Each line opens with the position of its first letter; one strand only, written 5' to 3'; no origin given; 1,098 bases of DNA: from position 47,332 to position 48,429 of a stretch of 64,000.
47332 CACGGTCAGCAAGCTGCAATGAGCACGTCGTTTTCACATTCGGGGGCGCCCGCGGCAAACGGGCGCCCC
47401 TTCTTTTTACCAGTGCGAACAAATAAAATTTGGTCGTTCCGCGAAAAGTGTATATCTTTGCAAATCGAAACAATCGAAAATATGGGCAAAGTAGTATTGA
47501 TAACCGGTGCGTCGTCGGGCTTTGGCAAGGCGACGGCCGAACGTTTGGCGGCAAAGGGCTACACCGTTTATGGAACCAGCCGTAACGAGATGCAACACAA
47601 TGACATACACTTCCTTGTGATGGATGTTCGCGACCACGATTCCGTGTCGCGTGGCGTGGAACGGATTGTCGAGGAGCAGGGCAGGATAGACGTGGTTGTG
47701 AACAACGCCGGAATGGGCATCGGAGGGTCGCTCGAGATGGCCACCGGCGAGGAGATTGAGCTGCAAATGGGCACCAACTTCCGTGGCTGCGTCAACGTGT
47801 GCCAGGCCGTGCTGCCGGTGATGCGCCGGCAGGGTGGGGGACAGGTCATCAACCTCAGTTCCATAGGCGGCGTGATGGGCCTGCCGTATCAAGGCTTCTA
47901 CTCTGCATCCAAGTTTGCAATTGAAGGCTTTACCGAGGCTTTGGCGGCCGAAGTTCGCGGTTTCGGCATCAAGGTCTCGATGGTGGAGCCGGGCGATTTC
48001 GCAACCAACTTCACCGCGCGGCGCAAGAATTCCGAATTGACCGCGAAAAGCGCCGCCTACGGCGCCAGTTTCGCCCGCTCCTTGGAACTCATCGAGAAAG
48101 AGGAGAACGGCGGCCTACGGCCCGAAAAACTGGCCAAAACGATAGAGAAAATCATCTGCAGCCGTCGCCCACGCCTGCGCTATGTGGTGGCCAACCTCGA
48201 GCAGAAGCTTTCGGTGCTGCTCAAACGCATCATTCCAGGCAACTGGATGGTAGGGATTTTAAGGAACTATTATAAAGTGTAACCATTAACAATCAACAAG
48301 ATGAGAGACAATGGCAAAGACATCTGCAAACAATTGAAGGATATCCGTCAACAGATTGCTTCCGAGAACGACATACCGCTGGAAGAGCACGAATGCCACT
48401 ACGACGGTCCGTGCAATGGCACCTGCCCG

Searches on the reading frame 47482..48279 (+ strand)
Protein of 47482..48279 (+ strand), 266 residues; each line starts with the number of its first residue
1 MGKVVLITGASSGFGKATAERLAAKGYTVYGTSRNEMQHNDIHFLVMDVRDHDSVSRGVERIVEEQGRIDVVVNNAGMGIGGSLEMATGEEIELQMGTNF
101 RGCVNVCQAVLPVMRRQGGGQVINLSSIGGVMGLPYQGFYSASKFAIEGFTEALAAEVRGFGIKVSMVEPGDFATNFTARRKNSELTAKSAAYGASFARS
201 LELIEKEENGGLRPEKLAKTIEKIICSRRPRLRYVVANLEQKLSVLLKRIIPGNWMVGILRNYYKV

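Call 56: search_protein_families(library=ncbifam, proteins=[window:47482-48279:+], max_evalue=0.00001)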
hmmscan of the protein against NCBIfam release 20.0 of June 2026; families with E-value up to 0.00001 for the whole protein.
seq(266 aa): 216 families (the best 25 are shown)
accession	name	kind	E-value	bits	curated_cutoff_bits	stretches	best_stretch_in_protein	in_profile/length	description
NF049977.1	KDhSphingRedKdsR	equivalog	1.1e-116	388.9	400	1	2-264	3-267/267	3-ketodihydrosphingosine reductase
NF004823.0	PRK06179.1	subfamily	2.2e-73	247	310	1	3-263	6-266/271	oxidoreductase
NF004826.0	PRK06182.1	subfamily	1e-64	218.5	305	1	3-261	5-270/274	oxidoreductase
NF005372.1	PRK06914.1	subfamily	1.5e-63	214.6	320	1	2-259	2-272/279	SDR family oxidoreductase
NF006114.0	PRK08263.1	subfamily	1.7e-63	214.5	290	1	2-242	3-248/280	short chain dehydrogenase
NF004824.0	PRK06180.1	subfamily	8.6e-59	199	298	1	3-236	5-246/279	oxidoreductase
NF005065.0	PRK06482.1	equivalog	8.4e-52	176.2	291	1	1-187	1-195/276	SDR family oxidoreductase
NF004649.0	PRK05993.1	equivalog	2.2e-51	174.8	387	1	3-262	5-275/277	SDR family oxidoreductase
NF005950.0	PRK08017.1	equivalog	2.3e-46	158.2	326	1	1-261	1-255/256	SDR family oxidoreductase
NF006123.0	PRK08267.1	equivalog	1.4e-41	142.5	261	1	3-244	3-238/261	SDR family oxidoreductase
NF004284.0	PRK05693.1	equivalog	7.5e-40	137.2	326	1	3-191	2-196/274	SDR family oxidoreductase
NF009466.0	PRK12826.1-2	subfamily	1.9e-39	135.7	222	1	3-186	4-200/248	3-oxoacyl-ACP reductase FabG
NF005495.0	PRK07109.1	subfamily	3.1e-38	131.9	264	1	3-183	9-202/334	SDR family oxidoreductase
NF004825.0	PRK06181.1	equivalog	1e-37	129.9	215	1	2-253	6-253/268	SDR family oxidoreductase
TIGR03971.1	SDR_subfam_1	subfamily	2.7e-37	128.6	300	1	38-217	62-242/271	mycofactocin-coupled SDR family oxidoreductase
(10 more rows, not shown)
